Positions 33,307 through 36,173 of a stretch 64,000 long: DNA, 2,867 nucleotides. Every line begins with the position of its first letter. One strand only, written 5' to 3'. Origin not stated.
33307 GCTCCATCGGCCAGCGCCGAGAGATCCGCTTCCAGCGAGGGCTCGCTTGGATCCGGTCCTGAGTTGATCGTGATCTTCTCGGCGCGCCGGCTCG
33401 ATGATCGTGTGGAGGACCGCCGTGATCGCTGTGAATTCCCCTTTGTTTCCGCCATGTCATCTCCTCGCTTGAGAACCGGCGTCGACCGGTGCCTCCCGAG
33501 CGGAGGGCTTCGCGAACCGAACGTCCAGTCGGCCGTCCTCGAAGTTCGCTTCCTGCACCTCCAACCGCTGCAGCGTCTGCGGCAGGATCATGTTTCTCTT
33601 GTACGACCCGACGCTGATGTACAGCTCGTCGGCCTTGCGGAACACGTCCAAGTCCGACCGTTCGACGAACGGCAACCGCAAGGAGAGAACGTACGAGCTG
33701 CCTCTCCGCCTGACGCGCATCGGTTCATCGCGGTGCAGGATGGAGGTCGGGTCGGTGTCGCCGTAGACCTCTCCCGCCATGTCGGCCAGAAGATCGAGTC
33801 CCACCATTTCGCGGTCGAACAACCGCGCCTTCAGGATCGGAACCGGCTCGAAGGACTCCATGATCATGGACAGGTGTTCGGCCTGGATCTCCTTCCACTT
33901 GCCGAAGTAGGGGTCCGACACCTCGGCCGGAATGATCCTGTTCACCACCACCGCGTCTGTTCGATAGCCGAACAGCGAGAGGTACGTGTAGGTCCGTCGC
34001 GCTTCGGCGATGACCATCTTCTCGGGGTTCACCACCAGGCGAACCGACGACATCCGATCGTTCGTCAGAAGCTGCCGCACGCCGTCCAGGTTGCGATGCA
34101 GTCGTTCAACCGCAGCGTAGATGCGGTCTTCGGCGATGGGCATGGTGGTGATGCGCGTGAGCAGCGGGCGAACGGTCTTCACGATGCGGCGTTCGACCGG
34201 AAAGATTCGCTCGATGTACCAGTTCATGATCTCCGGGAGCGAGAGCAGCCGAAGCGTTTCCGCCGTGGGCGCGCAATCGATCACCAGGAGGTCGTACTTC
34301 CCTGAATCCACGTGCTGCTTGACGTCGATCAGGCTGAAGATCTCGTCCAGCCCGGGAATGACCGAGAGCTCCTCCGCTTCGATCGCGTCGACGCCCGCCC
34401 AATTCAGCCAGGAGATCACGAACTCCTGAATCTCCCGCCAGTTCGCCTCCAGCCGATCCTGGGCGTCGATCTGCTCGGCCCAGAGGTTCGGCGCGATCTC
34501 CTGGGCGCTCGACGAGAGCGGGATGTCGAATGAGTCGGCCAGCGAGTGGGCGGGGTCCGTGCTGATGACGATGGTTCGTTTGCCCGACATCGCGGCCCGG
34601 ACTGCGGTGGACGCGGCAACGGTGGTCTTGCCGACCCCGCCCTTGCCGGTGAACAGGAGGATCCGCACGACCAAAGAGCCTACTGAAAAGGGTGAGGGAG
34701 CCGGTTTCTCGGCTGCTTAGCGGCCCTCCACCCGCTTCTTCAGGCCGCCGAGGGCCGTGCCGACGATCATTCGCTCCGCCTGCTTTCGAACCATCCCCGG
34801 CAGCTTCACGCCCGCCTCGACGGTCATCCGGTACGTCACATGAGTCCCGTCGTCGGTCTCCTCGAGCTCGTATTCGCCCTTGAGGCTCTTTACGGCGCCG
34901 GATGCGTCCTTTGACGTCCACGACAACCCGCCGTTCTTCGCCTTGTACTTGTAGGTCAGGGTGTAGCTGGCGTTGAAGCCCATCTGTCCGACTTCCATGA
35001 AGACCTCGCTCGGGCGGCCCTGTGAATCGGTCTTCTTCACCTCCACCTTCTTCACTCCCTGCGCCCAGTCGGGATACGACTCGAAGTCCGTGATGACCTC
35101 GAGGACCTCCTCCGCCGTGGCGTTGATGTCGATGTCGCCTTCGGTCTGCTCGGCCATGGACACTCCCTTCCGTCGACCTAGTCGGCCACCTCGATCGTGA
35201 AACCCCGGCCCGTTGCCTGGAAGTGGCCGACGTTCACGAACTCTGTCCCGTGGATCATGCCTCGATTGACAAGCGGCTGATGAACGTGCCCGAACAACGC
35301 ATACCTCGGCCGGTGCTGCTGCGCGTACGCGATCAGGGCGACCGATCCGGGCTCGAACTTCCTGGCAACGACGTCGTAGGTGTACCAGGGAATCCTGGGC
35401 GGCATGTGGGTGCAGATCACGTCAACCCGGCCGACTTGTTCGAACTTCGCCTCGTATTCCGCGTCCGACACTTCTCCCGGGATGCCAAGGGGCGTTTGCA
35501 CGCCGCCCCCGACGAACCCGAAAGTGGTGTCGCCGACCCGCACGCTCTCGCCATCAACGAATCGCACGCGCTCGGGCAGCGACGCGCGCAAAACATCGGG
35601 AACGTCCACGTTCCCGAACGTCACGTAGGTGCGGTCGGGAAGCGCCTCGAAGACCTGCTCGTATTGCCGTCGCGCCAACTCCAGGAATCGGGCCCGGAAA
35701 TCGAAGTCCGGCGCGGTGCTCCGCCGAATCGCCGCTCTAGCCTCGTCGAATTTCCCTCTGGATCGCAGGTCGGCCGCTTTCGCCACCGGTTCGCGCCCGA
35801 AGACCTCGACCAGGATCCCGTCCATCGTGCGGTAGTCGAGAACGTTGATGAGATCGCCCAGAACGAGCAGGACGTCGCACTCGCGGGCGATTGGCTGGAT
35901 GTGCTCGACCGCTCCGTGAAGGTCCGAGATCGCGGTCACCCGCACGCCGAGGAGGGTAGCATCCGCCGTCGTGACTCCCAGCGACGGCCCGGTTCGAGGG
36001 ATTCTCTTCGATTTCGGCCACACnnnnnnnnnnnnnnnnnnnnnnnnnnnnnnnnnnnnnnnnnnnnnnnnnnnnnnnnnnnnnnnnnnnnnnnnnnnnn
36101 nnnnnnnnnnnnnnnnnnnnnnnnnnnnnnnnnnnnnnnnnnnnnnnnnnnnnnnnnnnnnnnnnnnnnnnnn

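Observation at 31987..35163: Operon coupling an ArsA/Get3-like ATPase, a small Cys-motif protein and an eRF1/Vms1-like release-factor homolog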

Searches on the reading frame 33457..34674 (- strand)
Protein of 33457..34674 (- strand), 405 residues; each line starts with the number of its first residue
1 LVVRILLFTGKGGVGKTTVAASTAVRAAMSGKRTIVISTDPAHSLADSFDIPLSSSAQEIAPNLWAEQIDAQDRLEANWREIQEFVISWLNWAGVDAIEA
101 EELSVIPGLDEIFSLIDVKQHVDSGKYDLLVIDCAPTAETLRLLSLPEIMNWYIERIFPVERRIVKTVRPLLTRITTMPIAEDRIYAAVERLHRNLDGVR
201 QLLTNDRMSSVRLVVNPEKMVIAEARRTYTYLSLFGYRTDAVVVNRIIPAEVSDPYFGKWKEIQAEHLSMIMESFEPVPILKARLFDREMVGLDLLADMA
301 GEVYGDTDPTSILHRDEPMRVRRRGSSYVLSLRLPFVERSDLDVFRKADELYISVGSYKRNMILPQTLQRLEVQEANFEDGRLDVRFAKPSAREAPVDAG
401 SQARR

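Call 3: search_protein_families(library=pfam, proteins=[window:33457-34674:-], max_evalue=1)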
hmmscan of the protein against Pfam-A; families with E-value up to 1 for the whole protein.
window:33457-34674:- (405 aa): 24 families
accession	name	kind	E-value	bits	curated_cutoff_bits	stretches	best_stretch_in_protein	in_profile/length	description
PF02374.21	ArsA_ATPase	-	1.4e-88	297.5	24.3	1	4-304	2-304/305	Anion-transporting ATPase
PF17886.7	ArsA_HSP20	-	2.7e-23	81.7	22.5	1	326-387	2-63/63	HSP20-like domain found in ArsA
PF13614.12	AAA_31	-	5.7e-12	46.4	27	1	5-144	4-135/177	AAA domain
PF01656.29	CbiA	-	1.1e-07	32.3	25.4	1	6-126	2-54/125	CobQ/CobB/MinD/ParA nucleotide binding domain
PF10609.15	ParA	-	9.1e-05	22.4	27.1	1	5-40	6-41/246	NUBPL iron-transfer P-loop NTPase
PF00142.24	Fer4_NifH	-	0.00029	20.9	25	1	6-58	3-52/271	4Fe-4S iron sulfur cluster binding proteins, NifH/frxC family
PF13479.12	AAA_24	-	0.00033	21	27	1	7-94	6-77/195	AAA domain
PF13191.12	AAA_16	-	0.0038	18.2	32.6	1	4-83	25-98/167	AAA ATPase domain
PF02572.21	CobA_CobO_BtuR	-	0.0075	16.9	25.7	1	5-37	5-36/172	ATP:corrinoid adenosyltransferase BtuR/CobO/CobP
PF20720.3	nSTAND3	-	0.01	16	27.2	1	4-41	18-54/155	Novel STAND NTPase 3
PF13481.12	AAA_25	-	0.013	15.6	27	1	6-34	36-63/195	AAA domain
PF06564.18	CBP_BcsQ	-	0.02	14.9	21.3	1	11-57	10-56/234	Cellulose biosynthesis protein BcsQ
PF00448.28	SRP54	-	0.029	14.5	22.7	1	5-40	3-38/196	SRP54-type protein, GTPase domain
PF25199.1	nSTAND_NTPase5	-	0.03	14.6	34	1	4-48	42-86/145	Novel STAND NTPase 5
PF06745.19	ATPase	-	0.032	14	26.6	1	4-41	20-58/231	KaiC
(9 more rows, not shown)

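Call 4: search_protein_families(library=ncbifam, proteins=[window:33457-34674:-], max_evalue=1)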
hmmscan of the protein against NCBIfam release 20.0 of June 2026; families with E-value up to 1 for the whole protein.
window:33457-34674:- (405 aa): 34 families (the best 25 are shown)
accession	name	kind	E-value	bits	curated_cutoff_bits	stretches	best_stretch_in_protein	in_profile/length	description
TIGR00345.1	GET3_arsA_TRC40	subfamily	7e-78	262.2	135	1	7-300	1-294/299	TRC40/GET3/ArsA family transport-energizing ATPase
NF050088.1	Get3_fold_NosAFP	equivalog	9.4e-48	163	325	1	4-387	3-364/364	Get3/ArsA fold putative tail anchor-mediating ATPase NosAFP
NF041417.1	ArsA_halo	exception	1.9e-36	126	800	2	4-148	334-483/617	arsenical pump-driving ATPase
TIGR04291.1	arsen_driv_ArsA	equivalog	7.9e-30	104.1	650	2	5-155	5-159/565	arsenical pump-driving ATPase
NF053621.1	ATPseBagBMYCTU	equivalog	3e-14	52.9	521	1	4-155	13-169/371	ATPase BagB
NF053622.1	ATPseBagAMYCTU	equivalog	4e-14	52.8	400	2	3-148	7-163/325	ATPase BagA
NF041546.1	ParA_partition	equivalog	2.7e-10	40.1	180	1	7-50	4-47/203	ParA family partition ATPase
TIGR03371.1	cellulose_yhjQ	equivalog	1.2e-07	31.5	157.85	1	4-102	3-94/246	cellulose biosynthesis protein BcsQ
TIGR01969.1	minD_arch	subfamily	3.1e-07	29.8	201.75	1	5-40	3-38/251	cell division ATPase MinD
TIGR01968.1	minD_bact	equivalog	4e-07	29.6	212.9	1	6-40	5-39/261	septum site-determining protein MinD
TIGR03453.1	partition_RepA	equivalog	2.5e-05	23.3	348.45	1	10-47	112-149/387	plasmid partitioning protein RepA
NF041136.1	MrpORP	equivalog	3.5e-05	23.3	450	1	4-40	7-43/365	iron-sulfur cluster carrier protein MrpORP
TIGR01281.1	DPOR_bchL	equivalog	3.8e-05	23.2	345.15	1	6-100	3-86/268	ferredoxin:protochlorophyllide reductase (ATP-dependent) iron-sulfur ATP-binding protein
NF009701.0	PRK13230.1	subfamily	9.3e-05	21.6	350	1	5-47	3-45/291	nitrogenase reductase-like protein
NF008079.0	PRK10818.1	equivalog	9.4e-05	21.9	508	1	4-40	4-40/270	septum site-determining protein MinD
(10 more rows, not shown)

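Call 32: search_solved_structures(query=window:33457-34674:-, max_evalue=1e-10)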
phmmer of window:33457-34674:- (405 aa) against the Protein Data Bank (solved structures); distinct sequences matched with E-value up to 1e-10: 29.
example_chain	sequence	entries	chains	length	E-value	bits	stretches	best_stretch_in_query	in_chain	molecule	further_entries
3zq6_A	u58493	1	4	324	3.7e-51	177.3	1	7-309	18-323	PUTATIVE ARSENICAL PUMP-DRIVING ATPASE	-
5zme_A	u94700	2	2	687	1.9e-49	171.7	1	5-297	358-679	ATPase ARSA1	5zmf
3ug6_A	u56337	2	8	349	3.3e-43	151.2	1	4-308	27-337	arsenical pump-driving ATPase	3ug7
9nbl_A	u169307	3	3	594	8.4e-29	103.8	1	4-155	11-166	Arsenite transporter ATPase-like protein,arsA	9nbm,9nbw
1f48_A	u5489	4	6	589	2.9e-28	102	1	5-155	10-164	ARSENITE-TRANSLOCATING ATPASE | ARSENICAL PUMP-DRIVING ATPASE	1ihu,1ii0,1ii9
7spz_A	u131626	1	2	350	7.1e-28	100.7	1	6-300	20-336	ATPase ASNA1 homolog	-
7sq0_A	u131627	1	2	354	1.5e-27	99.7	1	105-300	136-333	ATPase ASNA1 homolog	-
9nbo_A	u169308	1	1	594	2e-27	99.2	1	4-155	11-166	Arsenite transporter ATPase-like protein,arsA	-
7spy_A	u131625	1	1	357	3.7e-27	98.3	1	6-300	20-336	ATPase ASNA1 homolog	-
3igf_A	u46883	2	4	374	4.2e-27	98.2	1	4-226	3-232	All4481 protein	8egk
3ibg_A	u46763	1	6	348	3.2e-26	95.3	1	4-298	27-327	ATPase, subunit of the Get complex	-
3iqw_A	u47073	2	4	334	1.2e-25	93.3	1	5-296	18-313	Tail-anchored protein targeting factor Get3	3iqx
8odu_A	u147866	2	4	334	1.2e-25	93.3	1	5-296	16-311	ATPase GET3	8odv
6so5_A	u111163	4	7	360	1e-24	90.3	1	7-296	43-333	ATPase ASNA1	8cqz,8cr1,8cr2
2woo_A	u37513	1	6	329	3e-24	88.8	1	7-297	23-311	ATPASE GET3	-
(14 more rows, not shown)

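Call 76: search_dna_similar(query=window:33457-34674:-, collection=plasmids, mode=protein, max_evalue=1e-20, max_rows=25)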
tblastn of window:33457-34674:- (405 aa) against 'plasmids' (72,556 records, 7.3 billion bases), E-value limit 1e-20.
Records with a match: 9; places in all: 11; records where one place covers at least 80% of the query: 4.
Best place of each record, by identity: <60% 9.
By first word of the organism name: Bacillus 2; Halomarina 2; Haloferax 2; Nonomuraea 1; Fusobacterium 1; Halogeometricum 1.
By predicted mobility (MOB-suite, as given by PLSDB): non-mobilizable 9.
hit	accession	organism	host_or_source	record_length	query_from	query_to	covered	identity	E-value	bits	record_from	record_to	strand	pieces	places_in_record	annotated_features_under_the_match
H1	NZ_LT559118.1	Nonomuraea gerenzanensis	-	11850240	4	401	98%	44.0%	2e-88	300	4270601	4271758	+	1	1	none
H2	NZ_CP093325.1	Bacillus sp. N5-665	whole organism,peat soil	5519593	2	388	96%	42.3%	7e-98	327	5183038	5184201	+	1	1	none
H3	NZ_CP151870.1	Bacillus thuringiensis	tobacco,mixed culture,leaves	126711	2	388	96%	41.5%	2e-95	320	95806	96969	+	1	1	ArsA family ATPase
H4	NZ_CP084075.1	Fusobacterium vincentii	-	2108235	31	387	88%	30.5%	1e-53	199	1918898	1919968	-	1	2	none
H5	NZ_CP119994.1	Halomarina sp. PSR21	cell culture,saline soil from Tarim ...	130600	31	300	67%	32.4%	5e-25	115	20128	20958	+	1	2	TRC40/GET3/ArsA family transport-energizing ATPase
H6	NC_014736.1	Halogeometricum borinquense DSM 11551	-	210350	34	296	65%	31.9%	1e-22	107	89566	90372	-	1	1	ArsA family ATPase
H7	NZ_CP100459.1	Halomarina sp. BND7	cell culture,sediment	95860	30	248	54%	33.9%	2e-24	113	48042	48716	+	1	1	ArsA family ATPase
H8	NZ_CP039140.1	Haloferax mediterranei ATCC 33500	Cell culture,Spain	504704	33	248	53%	34.4%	6e-24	111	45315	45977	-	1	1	ArsA family ATPase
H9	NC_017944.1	Haloferax mediterranei ATCC 33500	-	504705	33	248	53%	34.4%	6e-24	111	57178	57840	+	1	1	ArsA family ATPase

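Call 77: get_annotated_region(hit=H1, flank=4000)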
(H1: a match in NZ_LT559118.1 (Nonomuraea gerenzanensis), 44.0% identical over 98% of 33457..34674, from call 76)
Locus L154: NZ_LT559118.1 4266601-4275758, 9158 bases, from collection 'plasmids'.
description: Nonomuraea gerenzanensis isolate nono1 plasmid I, complete sequence
organism: Nonomuraea gerenzanensis (NCBI taxid 93944)
taxonomy: Bacteria; Actinomycetota; Actinomycetes; Streptosporangiales; Streptosporangiaceae; Nonomuraea; Nonomuraea gerenzanensis
host: -; source: -; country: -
typing (MOB-suite, as given by PLSDB): non-mobilizable
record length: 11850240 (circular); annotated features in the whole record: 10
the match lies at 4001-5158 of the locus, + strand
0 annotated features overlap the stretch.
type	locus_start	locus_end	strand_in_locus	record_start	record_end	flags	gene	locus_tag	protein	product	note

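Call 78: get_annotated_region(hit=H3, flank=4000)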
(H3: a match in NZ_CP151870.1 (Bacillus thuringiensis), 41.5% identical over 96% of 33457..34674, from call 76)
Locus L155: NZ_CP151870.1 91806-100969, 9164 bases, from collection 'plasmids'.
description: Bacillus thuringiensis strain YB6 plasmid unnamed3, complete sequence
organism: Bacillus thuringiensis (NCBI taxid 1428)
taxonomy: Bacteria; Bacillota; Bacilli; Bacillales; Bacillaceae; Bacillus; Bacillus thuringiensis
host: -; source: tobacco,mixed culture,leaves; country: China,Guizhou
typing (MOB-suite, as given by PLSDB): non-mobilizable
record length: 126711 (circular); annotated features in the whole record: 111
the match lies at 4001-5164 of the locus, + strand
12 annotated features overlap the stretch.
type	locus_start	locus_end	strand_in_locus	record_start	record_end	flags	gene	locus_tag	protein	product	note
CDS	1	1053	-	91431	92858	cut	gatB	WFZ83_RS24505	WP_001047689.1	Asp-tRNA(Asn)/Glu-tRNA(Gln) amidotransferase subunit GatB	-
CDS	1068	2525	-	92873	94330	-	gatA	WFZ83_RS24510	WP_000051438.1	Asp-tRNA(Asn)/Glu-tRNA(Gln) amidotransferase subunit GatA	GO:0006424 - glutamyl-tRNA aminoacylation [Evidence IEA]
CDS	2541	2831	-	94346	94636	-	gatC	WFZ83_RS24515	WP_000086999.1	Asp-tRNA(Asn)/Glu-tRNA(Gln) amidotransferase subunit GatC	-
CDS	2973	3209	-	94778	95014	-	-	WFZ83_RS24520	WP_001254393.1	YiaA/YiaB family inner membrane protein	-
CDS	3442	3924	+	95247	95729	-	-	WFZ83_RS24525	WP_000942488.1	MarR family transcriptional regulator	-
CDS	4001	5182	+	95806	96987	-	-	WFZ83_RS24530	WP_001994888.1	ArsA family ATPase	-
CDS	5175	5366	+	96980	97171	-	-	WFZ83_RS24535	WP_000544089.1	DUF3926 domain-containing protein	-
CDS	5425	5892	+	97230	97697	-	-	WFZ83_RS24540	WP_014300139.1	HXXEE domain-containing protein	-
CDS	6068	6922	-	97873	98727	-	-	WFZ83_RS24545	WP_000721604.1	MetQ/NlpA family ABC transporter substrate-binding protein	-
CDS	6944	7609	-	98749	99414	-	-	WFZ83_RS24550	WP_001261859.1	methionine ABC transporter permease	GO:0048473 - D-methionine transport [Evidence IEA]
CDS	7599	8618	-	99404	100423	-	-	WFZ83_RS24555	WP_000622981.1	methionine ABC transporter ATP-binding protein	GO:0048473 - D-methionine transport [Evidence IEA]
CDS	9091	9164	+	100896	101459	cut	-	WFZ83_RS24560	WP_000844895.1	cysteine hydrolase family protein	-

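Call 79: get_annotated_region(hit=H2, flank=4000)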
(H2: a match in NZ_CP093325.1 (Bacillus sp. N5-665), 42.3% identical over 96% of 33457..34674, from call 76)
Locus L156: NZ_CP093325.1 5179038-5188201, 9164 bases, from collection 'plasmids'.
description: Bacillus sp. N5-665 strain N5/665 plasmid p1, complete sequence
organism: Bacillus sp. N5-665 (NCBI taxid 2925318)
taxonomy: Bacteria; Bacillota; Bacilli; Bacillales; Bacillaceae; Bacillus; Bacillus sp. N5-665
host: -; source: whole organism,peat soil; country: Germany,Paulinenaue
typing (MOB-suite, as given by PLSDB): non-mobilizable
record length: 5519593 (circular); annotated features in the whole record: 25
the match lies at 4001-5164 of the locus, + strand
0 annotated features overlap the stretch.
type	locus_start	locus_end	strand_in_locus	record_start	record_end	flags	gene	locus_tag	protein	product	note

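Call 83: search_protein_families(library=pfam, proteins=[L154:5246-5683:+, L154:3992-5197:+, L154:3538-3990:+, L154:2728-3495:+, L154:5697-6629:+, L155:5175-5366:+], max_evalue=0.01)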
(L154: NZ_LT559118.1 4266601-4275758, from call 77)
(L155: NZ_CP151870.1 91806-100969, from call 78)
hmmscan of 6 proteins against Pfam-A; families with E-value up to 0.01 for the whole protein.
L154:5246-5683:+ (145 aa): 1 family
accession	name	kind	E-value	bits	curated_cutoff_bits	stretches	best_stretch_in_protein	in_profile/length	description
PF17230.7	DUF5304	-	1.4e-07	32.4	26.8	1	5-144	23-142/143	Family of unknown function (DUF5304)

L154:3992-5197:+ (401 aa): 6 families
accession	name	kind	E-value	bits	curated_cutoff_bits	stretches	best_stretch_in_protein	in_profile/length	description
PF02374.21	ArsA_ATPase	-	1.2e-68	232.1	24.3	1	4-299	2-304/305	Anion-transporting ATPase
PF17886.7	ArsA_HSP20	-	9.7e-19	67.1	22.5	1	320-377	5-62/63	HSP20-like domain found in ArsA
PF01656.29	CbiA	-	7.4e-08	32.8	25.4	1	8-135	4-54/125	CobQ/CobB/MinD/ParA nucleotide binding domain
PF13614.12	AAA_31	-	1.2e-07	32.2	27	1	8-142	7-137/177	AAA domain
PF10609.15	ParA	-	0.00032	20.7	27.1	1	5-44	6-46/246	NUBPL iron-transfer P-loop NTPase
PF00448.28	SRP54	-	0.00065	19.8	22.7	1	3-41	1-39/196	SRP54-type protein, GTPase domain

L154:3538-3990:+ (150 aa): 3 families
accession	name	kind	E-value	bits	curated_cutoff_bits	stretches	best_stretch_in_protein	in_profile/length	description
PF10604.15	Polyketide_cyc2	-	7.7e-16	59.1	27.4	1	11-148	4-142/142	Polyketide cyclase / dehydrase and lipid transport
PF03364.25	Polyketide_cyc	-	5.6e-14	52.9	23.4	1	17-143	1-125/126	Polyketide cyclase / dehydrase and lipid transport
PF10698.15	DUF2505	-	1.3e-06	29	26.9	1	76-145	79-149/158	Protein of unknown function (DUF2505)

L154:2728-3495:+ (255 aa): 2 families
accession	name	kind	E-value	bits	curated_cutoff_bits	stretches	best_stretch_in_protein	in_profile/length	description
PF00149.33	Metallophos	-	1.1e-08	36.2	21.5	1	1-226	1-191/191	Calcineurin-like phosphoesterase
PF12850.12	Metallophos_2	-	1.4e-08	35.3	27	1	1-32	1-36/154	Calcineurin-like phosphoesterase superfamily domain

L154:5697-6629:+ (310 aa): 3 families
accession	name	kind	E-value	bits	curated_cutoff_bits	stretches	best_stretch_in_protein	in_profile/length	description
PF00480.26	ROK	-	1.2e-81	274.9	22.9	1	3-309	1-293/294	ROK family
PF02685.22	Glucokinase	-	1.3e-07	31.4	22.1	1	7-282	4-283/314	Glucokinase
PF01869.26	BcrAD_BadFG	-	0.00082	19.4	31.5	1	4-67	1-72/271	BadF/BadG/BcrA/BcrD ATPase family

L155:5175-5366:+ (63 aa): 1 family
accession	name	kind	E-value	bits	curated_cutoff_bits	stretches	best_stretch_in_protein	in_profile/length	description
PF13080.11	DUF3926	-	1e-33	115.6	26.4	1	18-60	1-43/43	Protein of unknown function (DUF3926)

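Call 89: search_dna_similar(query=L154:5246-5683:+, collection=plasmids, mode=protein, max_evalue=0.001, max_rows=20)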
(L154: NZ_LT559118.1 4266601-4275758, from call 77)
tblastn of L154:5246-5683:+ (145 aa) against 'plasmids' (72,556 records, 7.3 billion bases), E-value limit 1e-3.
Records with a match: 1; places in all: 1; records where one place covers at least 80% of the query: 1.
Best place of each record, by identity: >=99% 1.
By first word of the organism name: Nonomuraea 1.
By predicted mobility (MOB-suite, as given by PLSDB): non-mobilizable 1.
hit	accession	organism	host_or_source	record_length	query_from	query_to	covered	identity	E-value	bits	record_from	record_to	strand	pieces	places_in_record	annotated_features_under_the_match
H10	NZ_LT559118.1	Nonomuraea gerenzanensis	-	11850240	1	145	100%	100.0%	2e-72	241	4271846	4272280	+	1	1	none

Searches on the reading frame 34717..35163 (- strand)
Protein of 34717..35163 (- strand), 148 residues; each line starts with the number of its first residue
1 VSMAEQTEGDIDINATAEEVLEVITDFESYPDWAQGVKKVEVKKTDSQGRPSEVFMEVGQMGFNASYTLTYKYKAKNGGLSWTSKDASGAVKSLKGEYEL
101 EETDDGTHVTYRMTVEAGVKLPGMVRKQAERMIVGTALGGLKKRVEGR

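Call 3: search_protein_families(library=pfam, proteins=[window:34717-35163:-], max_evalue=1)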
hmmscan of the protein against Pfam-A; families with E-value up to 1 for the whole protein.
window:34717-35163:- (148 aa): 5 families
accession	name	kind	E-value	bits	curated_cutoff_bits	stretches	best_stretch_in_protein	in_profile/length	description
PF10604.15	Polyketide_cyc2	-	9.6e-17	62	27.4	1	8-146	5-142/142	Polyketide cyclase / dehydrase and lipid transport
PF03364.25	Polyketide_cyc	-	3.3e-13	50.4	23.4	1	13-138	1-122/126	Polyketide cyclase / dehydrase and lipid transport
PF06240.19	COXG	-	1.7e-06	28.3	22.2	1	9-130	1-121/140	Carbon monoxide dehydrogenase subunit G (CoxG)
PF10698.15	DUF2505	-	3.5e-05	24.4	26.9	1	86-123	95-132/158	Protein of unknown function (DUF2505)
PF08327.17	AHSA1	-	0.00021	22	22.1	1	14-120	1-103/125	Activator of Hsp90 ATPase homolog 1-like protein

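Call 4: search_protein_families(library=ncbifam, proteins=[window:34717-35163:-], max_evalue=1)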
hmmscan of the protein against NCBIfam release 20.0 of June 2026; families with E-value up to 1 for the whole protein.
window:34717-35163:- (148 aa): 4 families
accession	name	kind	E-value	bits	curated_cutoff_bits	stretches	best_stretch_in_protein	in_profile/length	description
NF047960.1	TA_Rv0910_toxin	equivalog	1.8e-06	28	100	1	7-136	4-130/141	type II toxin-antitoxin system Rv0910 family toxin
NF047583.1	LIC10604_fam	equivalog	0.00016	21.3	200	1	7-45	31-69/161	LIC10604 family protein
NF047582.1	LIC13081_fam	equivalog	0.0054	16.8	185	1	19-126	16-116/154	LIC13081 family protein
NF050191.1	Npun_F0296_dom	domain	0.073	13.4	29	1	36-103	29-96/158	Npun_F0296 family exosortase-dependent surface protein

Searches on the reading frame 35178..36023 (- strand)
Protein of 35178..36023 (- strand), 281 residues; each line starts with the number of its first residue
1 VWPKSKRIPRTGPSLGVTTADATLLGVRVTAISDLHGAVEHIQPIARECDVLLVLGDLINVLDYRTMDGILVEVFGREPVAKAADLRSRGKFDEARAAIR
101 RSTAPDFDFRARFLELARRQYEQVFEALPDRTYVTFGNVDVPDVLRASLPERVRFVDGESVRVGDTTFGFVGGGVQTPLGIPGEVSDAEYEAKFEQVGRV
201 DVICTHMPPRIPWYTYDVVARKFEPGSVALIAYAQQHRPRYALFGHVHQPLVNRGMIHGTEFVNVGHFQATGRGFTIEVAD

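Call 3: search_protein_families(library=pfam, proteins=[window:35178-36023:-], max_evalue=1)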
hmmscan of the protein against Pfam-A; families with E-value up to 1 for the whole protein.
window:35178-36023:- (281 aa): 2 families
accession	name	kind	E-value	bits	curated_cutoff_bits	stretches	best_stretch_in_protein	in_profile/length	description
PF00149.33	Metallophos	-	1.9e-08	35.4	21.5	1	28-250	2-191/191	Calcineurin-like phosphoesterase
PF12850.12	Metallophos_2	-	2.3e-07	31.4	27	1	191-272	73-139/154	Calcineurin-like phosphoesterase superfamily domain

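Call 4: search_protein_families(library=ncbifam, proteins=[window:35178-36023:-], max_evalue=1)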
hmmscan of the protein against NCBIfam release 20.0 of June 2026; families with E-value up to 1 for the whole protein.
window:35178-36023:- (281 aa): 3 families
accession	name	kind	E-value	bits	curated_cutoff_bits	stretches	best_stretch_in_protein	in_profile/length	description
NF012191.0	tet_MFS_C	exception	0.061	12.2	850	1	15-86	11-81/396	tetracycline efflux MFS transporter Tet(C)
NF033778.1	trans_TimA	equivalog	0.062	12.9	200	1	94-145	56-105/198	TIM44-related membrane protein TimA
NF006988.0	PRK09453.1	equivalog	0.18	11.6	117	1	28-60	2-39/183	phosphodiesterase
